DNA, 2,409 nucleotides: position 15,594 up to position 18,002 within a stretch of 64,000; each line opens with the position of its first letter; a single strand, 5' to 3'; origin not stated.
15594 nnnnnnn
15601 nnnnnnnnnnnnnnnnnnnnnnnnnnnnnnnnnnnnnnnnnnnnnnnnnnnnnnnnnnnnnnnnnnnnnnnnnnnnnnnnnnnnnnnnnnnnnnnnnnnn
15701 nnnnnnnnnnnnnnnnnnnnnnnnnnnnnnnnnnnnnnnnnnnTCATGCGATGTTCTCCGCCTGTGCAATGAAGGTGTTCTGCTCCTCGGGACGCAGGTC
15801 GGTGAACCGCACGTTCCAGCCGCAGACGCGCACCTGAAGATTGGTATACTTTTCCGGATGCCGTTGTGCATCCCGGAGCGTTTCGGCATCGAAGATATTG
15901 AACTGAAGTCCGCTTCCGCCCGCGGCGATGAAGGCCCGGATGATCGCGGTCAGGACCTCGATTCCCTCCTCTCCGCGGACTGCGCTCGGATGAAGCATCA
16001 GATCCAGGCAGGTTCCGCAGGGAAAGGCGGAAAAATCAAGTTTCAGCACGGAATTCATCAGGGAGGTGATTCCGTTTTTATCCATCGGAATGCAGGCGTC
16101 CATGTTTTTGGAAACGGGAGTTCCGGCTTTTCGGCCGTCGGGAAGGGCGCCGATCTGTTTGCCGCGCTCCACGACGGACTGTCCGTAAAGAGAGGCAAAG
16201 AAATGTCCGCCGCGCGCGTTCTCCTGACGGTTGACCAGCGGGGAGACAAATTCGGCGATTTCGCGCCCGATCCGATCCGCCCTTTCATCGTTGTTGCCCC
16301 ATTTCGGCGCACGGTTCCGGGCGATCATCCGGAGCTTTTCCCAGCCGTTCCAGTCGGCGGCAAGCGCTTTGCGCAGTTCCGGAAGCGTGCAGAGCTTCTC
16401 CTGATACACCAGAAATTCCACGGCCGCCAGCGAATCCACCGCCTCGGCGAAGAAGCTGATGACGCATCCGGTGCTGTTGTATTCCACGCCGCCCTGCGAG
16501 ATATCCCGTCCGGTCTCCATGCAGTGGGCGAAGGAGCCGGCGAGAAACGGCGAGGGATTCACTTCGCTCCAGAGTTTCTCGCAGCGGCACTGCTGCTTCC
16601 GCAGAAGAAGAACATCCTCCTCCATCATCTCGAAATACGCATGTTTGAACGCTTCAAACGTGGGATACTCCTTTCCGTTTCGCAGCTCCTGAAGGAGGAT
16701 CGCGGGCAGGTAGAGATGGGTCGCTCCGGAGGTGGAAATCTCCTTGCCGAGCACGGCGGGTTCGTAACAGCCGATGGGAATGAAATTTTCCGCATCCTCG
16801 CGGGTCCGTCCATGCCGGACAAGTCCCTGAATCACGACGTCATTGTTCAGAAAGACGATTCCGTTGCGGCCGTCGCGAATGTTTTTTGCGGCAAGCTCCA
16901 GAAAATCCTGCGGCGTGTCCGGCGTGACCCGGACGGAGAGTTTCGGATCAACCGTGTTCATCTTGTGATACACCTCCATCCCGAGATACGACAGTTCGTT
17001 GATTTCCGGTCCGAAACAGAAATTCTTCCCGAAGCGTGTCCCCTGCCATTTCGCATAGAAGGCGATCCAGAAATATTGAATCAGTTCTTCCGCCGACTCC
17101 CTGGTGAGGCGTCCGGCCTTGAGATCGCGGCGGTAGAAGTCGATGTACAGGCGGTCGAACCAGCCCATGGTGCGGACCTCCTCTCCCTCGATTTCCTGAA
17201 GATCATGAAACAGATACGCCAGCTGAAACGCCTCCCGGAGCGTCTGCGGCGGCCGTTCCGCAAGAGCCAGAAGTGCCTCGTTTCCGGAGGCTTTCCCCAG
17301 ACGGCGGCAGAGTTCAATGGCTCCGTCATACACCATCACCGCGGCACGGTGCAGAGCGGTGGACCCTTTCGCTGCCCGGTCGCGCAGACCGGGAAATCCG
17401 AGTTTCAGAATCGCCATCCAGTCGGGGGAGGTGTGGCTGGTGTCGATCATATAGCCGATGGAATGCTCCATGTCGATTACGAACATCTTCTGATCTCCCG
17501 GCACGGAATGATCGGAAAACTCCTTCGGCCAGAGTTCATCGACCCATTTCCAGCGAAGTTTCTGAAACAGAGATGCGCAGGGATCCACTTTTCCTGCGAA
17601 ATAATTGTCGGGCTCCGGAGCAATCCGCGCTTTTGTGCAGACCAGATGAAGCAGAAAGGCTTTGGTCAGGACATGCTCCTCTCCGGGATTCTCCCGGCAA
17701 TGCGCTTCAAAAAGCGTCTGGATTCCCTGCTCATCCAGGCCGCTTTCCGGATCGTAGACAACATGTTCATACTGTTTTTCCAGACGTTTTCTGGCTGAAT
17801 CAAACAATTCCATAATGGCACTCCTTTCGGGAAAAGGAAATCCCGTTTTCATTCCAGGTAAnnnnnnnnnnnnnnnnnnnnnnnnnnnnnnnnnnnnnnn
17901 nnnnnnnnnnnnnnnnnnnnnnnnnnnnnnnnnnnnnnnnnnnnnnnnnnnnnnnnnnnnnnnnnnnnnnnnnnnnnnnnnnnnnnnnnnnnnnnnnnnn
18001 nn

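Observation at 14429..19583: Orphan short glycyl-radical-enzyme operon: SASA-type esterase -> 702-aa GRE -> activase -> CMD/AhpD-like protein, with divergent AraC regulator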

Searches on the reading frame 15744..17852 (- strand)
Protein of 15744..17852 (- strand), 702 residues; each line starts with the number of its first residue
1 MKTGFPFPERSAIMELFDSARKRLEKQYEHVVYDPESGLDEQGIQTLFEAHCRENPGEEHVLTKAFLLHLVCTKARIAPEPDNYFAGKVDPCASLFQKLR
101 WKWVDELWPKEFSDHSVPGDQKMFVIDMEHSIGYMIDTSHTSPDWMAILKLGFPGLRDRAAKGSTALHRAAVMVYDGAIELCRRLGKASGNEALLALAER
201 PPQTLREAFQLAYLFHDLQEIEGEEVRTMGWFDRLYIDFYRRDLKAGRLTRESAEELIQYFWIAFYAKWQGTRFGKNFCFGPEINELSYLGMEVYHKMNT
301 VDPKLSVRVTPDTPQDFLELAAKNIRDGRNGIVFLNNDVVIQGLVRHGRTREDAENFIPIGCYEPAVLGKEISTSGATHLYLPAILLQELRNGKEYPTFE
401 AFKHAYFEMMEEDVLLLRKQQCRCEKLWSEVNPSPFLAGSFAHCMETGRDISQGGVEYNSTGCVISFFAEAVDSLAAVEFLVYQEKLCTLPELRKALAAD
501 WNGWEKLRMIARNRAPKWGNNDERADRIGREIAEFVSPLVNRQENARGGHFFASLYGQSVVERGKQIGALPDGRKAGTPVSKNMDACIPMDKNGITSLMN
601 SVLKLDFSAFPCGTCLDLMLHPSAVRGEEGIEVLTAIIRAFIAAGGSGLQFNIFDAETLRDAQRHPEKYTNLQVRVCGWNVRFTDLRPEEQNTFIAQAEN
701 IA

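Call 3: search_protein_families(library=pfam, proteins=[window:15744-17852:-])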
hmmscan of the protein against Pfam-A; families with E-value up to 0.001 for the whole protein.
window:15744-17852:- (702 aa): 2 families
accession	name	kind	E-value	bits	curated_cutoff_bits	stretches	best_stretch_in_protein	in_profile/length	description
PF02901.20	PFL-like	-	1.7e-78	265.3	24.3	1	139-558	158-640/647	Pyruvate formate lyase-like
PF01228.26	Gly_radical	-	6.5e-22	78.5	22.2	1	586-684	7-106/106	Glycine radical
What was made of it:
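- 15744..17813 (-): Glycyl radical enzyme, 689 aa from Met14 (the mechanical ORF extends to 17852, 702 aa). It is a compact member of the C-Y-E / RVCGW clade. PF02901 and PF01228 (call 3).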

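Call 4: search_protein_families(library=ncbifam, proteins=[window:15744-17852:-])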
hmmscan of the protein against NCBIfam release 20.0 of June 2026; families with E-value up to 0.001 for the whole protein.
window:15744-17852:- (702 aa): 12 families
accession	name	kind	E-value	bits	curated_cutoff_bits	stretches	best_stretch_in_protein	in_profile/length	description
TIGR01774.1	PFL2-3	subfamily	7.5e-87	292.3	678.2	2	284-699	351-783/786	formate C-acetyltransferase/glycerol dehydratase family glycyl radical enzyme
NF043068.1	glycl_HYPD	equivalog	4.2e-76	256.6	1100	2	284-700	351-782/784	trans-4-hydroxy-L-proline dehydratase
NF048009.1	SfplDhtHpfGKleb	equivalog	2.8e-65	220.9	1000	1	285-699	380-821/824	(2S)-3-sulfopropanediol dehydratase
NF048011.1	SfplDhtHpsGDes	equivalog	3.6e-64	217.4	1000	1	197-700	274-819/821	(2S)-3-sulfopropanediol dehydratase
NF007437.0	PRK09983.1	equivalog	4.9e-62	210.1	1109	1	284-698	341-761/765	formate C-acetyltransferase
TIGR04394.1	choline_CutC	equivalog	1.4e-58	199.2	1050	1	199-696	250-782/789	choline trimethylamine-lyase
NF033715.1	glycyl_HPDL_Lrg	equivalog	1.6e-48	165.2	1150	3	514-699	712-898/901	4-hydroxyphenylacetate decarboxylase large subunit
NF033718.1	indole_decarb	equivalog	7.5e-44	150.1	1100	2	514-699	679-865/868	indoleacetate decarboxylase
TIGR01255.1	pyr_form_ly_1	equivalog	8.7e-24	84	994.2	1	461-696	507-737/744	formate C-acetyltransferase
NF038360.1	rad_fix_GrcA3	exception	5.6e-16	58.4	158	1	629-697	4-72/78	autonomous glycyl radical cofactor GrcA3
TIGR04365.1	spare_glycyl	equivalog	5.4e-11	42.8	170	1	644-697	67-120/126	autonomous glycyl radical cofactor GrcA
NF008341.1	PRK11127.1-1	equivalog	1.2e-09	38.1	145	1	651-696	28-73/80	autonomous glycyl radical cofactor GrcA2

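Call 5: find_homologous_proteins(query=window:15744-17852:-)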
Query window:15744-17852:- (702 aa): 529 proteins with E <= 0.001 among 8000 candidates; the best 120 are listed.
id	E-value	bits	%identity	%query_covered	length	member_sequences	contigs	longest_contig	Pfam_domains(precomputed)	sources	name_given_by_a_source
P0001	0.0e+0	1462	90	98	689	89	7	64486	PF02901.21,PF01228.27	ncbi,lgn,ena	-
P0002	0.0e+0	1424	87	98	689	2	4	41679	PF02901.21,PF01228.27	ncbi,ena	-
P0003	0.0e+0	1364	85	98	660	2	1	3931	PF02901.21,PF01228.27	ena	-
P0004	0.0e+0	1316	80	98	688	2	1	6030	PF02901.21,PF01228.27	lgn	-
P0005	0.0e+0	1198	73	98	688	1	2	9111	PF02901.21,PF01228.27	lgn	-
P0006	0.0e+0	1132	88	77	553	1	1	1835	PF02901.21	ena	-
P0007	0.0e+0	1054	65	98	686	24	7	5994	PF02901.21,PF01228.27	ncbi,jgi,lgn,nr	ncbi:MAG: hypothetical protein GX617_08055 [Lentisphaerae bacterium]|nr:hypothetical protein [Lentis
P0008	0.0e+0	1036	65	98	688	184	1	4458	PF02901.21,PF01228.27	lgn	-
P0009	0.0e+0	1012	64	98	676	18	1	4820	PF02901.21,PF01228.27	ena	-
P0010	1.1e-297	1007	65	98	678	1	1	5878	PF02901.21,PF01228.27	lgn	-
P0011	1.2e-296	1004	63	98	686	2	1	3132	PF02901.21,PF11230.14,PF01228.27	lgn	-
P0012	2.1e-296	1003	64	98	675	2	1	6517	PF02901.21,PF01228.27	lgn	-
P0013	3.8e-295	999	63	98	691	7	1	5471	PF02901.21,PF01228.27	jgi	-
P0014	7.1e-295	998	64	98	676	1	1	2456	PF02901.21,PF01228.27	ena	-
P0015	1.6e-294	997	63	98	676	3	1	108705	PF02901.21,PF01228.27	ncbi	-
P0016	1.9e-294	997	64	98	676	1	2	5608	PF02901.21,PF01228.27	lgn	-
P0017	2.4e-293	993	64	98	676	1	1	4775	PF02901.21,PF01228.27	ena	-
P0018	4.5e-293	992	64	98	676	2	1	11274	PF02901.21,PF01228.27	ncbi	-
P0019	8.0e-292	988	63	98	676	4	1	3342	PF02901.21,PF01228.27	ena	-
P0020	7.6e-291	985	61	98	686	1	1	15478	PF02901.21,PF01228.27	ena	-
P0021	1.5e-289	980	61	98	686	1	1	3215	PF02901.21,PF01228.27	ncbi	-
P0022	2.4e-287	973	61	98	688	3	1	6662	PF02901.21,PF01228.27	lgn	-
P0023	1.5e-286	971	63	98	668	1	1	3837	PF02901.21,PF01228.27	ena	-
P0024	5.2e-284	962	60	98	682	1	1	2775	PF02901.21,PF01228.27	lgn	-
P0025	1.8e-282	957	60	98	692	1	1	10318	PF02901.21,PF01228.27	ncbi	-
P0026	2.4e-282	957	61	98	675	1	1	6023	PF02901.21,PF01228.27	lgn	-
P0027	1.1e-279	948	60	98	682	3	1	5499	PF02901.21,PF01228.27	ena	-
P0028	1.8e-278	944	60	98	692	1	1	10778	PF02901.21,PF01228.27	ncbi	-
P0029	5.4e-278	942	60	98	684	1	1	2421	PF02901.21,PF01228.27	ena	-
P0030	1.3e-277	941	59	98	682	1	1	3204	PF02901.21,PF01228.27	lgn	-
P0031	9.4e-277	938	60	98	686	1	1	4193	PF02901.21,PF01228.27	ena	-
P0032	3.1e-272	923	60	98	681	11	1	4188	PF02901.21,PF01228.27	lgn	-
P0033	1.7e-271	921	58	98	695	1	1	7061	PF02901.21,PF01228.27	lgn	-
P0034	6.0e-271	919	67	82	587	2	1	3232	PF02901.21,PF01228.27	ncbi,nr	ncbi:MAG TPA: pyruvate formate lyase family protein, partial [Lentisphaeria bacterium]|nr:pyruvate f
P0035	5.3e-270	916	59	98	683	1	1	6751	PF02901.21,PF01228.27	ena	-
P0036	1.7e-269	914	59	98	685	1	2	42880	PF02901.21,PF01228.27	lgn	-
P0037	3.8e-269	913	60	98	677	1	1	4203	PF02901.21,PF01228.27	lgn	-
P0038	8.9e-268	909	59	98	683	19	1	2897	PF02901.21,PF01228.27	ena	-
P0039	1.7e-266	904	57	97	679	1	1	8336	PF02901.21,PF01228.27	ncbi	-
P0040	2.1e-266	904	58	98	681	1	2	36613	PF02901.21,PF01228.27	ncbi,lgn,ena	-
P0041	3.0e-266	903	59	98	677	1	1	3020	PF02901.21,PF01228.27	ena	-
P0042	3.2e-264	897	59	98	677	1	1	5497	PF02901.21,PF01228.27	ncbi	-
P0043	1.3e-263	895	58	98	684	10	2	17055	PF02901.21,PF01228.27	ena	-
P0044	1.8e-263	894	57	98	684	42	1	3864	PF02901.21,PF01228.27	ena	-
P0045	1.8e-263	894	57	98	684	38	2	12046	PF02901.21,PF01228.27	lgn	-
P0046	1.9e-263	894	58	98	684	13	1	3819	PF02901.21,PF01228.27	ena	-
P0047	1.6e-262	891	58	98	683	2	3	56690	PF02901.21,PF01228.27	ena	-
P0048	3.2e-262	890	58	98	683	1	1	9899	PF02901.21,PF01228.27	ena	-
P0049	1.3e-261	888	58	98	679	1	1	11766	PF02901.21,PF01228.27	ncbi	-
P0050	4.2e-261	886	57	98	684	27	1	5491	PF02901.21,PF01228.27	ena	-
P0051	4.4e-261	886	57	98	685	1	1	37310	PF02901.21,PF01228.27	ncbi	-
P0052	6.5e-261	886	58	98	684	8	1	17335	PF02901.21,PF01228.27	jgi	-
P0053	1.7e-260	884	58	98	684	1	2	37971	PF02901.21,PF01228.27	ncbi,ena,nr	ncbi:MAG: hypothetical protein J6X55_00035 [Victivallales bacterium]|nr:hypothetical protein [Victiv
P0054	1.9e-260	884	58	98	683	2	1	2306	PF02901.21,PF01228.27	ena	-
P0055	2.2e-260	884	58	98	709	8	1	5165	PF02901.21,PF01228.27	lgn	-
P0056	4.8e-260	883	58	98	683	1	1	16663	PF02901.21,PF01228.27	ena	-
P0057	1.3e-259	882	57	97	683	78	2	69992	PF02901.21,PF01228.27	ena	-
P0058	4.4e-259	880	58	98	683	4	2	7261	PF02901.21,PF01228.27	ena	-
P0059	5.6e-259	879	58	98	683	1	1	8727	PF02901.21,PF01228.27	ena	-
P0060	6.6e-259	879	57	98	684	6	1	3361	PF02901.21,PF01228.27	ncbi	-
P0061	7.8e-259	879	57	98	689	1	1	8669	PF02901.21,PF01228.27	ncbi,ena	-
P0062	8.0e-259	879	57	98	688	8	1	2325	PF02901.21,PF01228.27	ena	-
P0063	1.2e-258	878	58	98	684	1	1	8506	PF02901.21,PF01228.27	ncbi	-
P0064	1.4e-258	878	57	98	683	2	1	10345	PF02901.21,PF01228.27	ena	-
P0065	1.0e-257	875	57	98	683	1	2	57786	PF02901.21,PF01228.27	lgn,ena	-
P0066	1.0e-257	875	57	98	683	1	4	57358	PF02901.21,PF01228.27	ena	-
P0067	3.9e-257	873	56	96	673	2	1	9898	PF02901.21,PF01228.27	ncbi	ncbi:MAG: pyruvate formate lyase family protein [Lentisphaeria bacterium]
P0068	2.7e-256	871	57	98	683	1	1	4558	PF02901.21,PF01228.27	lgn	-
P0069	2.8e-256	871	57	98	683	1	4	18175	PF02901.21,PF01228.27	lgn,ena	-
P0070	7.5e-256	869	56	98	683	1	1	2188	PF02901.21,PF01228.27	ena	-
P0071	1.7e-255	868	57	98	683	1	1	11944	PF02901.21,PF01228.27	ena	-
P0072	2.0e-255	868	57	98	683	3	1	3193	PF02901.21,PF01228.27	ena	-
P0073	4.6e-255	867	55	98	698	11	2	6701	PF02901.21,PF01228.27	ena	-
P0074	3.8e-254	863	56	98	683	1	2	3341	PF02901.21,PF01228.27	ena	-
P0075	7.5e-254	863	56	97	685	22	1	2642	PF02901.21,PF01228.27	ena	-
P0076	3.2e-253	860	57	98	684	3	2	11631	PF02901.21,PF01228.27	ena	-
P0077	1.1e-252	859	56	98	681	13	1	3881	PF02901.21,PF01228.27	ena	-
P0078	4.5e-252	857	57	98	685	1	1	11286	PF02901.21,PF01228.27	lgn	-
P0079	1.7e-251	855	56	98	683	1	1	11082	PF02901.21,PF01228.27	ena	-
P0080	1.4e-250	852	55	98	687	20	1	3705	PF02901.21,PF01228.27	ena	-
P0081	1.7e-250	851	56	98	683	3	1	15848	PF02901.21,PF01228.27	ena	-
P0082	4.4e-250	850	56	98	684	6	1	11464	PF02901.21,PF01228.27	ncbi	-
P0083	8.2e-250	849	55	98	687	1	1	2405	PF02901.21,PF01228.27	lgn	-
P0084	2.8e-249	847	89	59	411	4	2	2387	PF02901.21,PF01228.27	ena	-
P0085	5.8e-249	846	55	97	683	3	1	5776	PF02901.21,PF01228.27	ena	-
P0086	6.4e-249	846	55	97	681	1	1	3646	PF02901.21,PF01228.27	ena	-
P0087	1.5e-248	845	55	98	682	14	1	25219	PF02901.21,PF01228.27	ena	-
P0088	3.6e-248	844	56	98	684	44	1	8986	PF02901.21,PF01228.27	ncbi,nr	ncbi:MAG: hypothetical protein K6G44_11835 [Lentisphaeria bacterium]|nr:hypothetical protein [Lentis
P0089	4.3e-248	843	55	98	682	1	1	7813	PF02901.21,PF01228.27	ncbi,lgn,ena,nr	ncbi:MAG: hypothetical protein IJJ33_08065 [Victivallales bacterium]|nr:hypothetical protein [Victiv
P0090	9.3e-248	842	54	98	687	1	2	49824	PF02901.21,PF01228.27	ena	-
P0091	3.3e-247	841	56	98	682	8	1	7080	PF02901.21,PF01228.27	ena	-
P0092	5.3e-247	840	56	98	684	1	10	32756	PF02901.21,PF01228.27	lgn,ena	-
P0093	1.5e-246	838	55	98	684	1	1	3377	PF02901.21,PF01228.27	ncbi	-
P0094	2.5e-246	838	54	98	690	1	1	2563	PF02901.21,PF01228.27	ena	-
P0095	8.8e-246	836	55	98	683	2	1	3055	PF02901.21,PF01228.27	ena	-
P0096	1.6e-245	835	53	98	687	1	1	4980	PF02901.21,PF01228.27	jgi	jgi:formate C-acetyltransferase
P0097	3.7e-245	834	55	98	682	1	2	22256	PF02901.21,PF01228.27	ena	-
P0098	6.4e-245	833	55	97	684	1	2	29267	PF02901.21,PF01228.27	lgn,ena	-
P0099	7.8e-245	833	55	98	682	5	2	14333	PF02901.21,PF01228.27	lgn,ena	-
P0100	9.0e-245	833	54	98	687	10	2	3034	PF02901.21,PF01228.27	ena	-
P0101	9.5e-245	832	54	98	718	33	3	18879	PF02901.21,PF01228.27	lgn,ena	-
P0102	1.2e-244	832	51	98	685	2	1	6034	PF02901.21,PF01228.27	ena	-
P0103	4.0e-244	830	54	98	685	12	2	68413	PF02901.21,PF01228.27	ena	-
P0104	7.2e-243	826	55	98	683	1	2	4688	PF02901.21,PF01228.27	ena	-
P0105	5.5e-242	823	54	98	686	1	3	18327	PF02901.21,PF01228.27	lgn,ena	-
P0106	1.2e-240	819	54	98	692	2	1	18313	PF02901.21,PF01228.27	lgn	-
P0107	1.4e-240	819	52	98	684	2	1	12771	PF02901.21,PF01228.27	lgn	-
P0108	1.6e-240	818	54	98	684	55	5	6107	PF02901.21,PF01228.27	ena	-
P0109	8.2e-240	816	54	98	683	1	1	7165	PF02901.21,PF01228.27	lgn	-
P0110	9.1e-238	809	54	98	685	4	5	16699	PF02901.21,PF01228.27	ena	-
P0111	4.3e-237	807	53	98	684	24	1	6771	PF02901.21,PF01228.27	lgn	-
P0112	3.1e-235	801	53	98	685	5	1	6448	PF02901.21,PF01228.27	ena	-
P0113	3.3e-235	801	53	97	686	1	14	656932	PF02901.21,PF01228.27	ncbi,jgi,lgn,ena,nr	ncbi:MAG: hypothetical protein E7040_08680 [Lentisphaerae bacterium]|nr:hypothetical protein [Lentis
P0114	1.4e-232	792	54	98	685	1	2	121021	PF02901.21,PF01228.27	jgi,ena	-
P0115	4.9e-232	790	53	98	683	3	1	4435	PF02901.21,PF01228.27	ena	-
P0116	5.5e-231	787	54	98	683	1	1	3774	PF02901.21,PF11230.14,PF01228.27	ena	-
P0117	7.3e-231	787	53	98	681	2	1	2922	PF02901.21,PF11230.14,PF01228.27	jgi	-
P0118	1.1e-230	786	51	98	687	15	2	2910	PF02901.21,PF01228.27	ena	-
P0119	1.8e-229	782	52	98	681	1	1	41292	PF02901.21,PF11230.14,PF01228.27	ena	-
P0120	2.4e-229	782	52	98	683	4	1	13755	PF02901.21,PF01228.27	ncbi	-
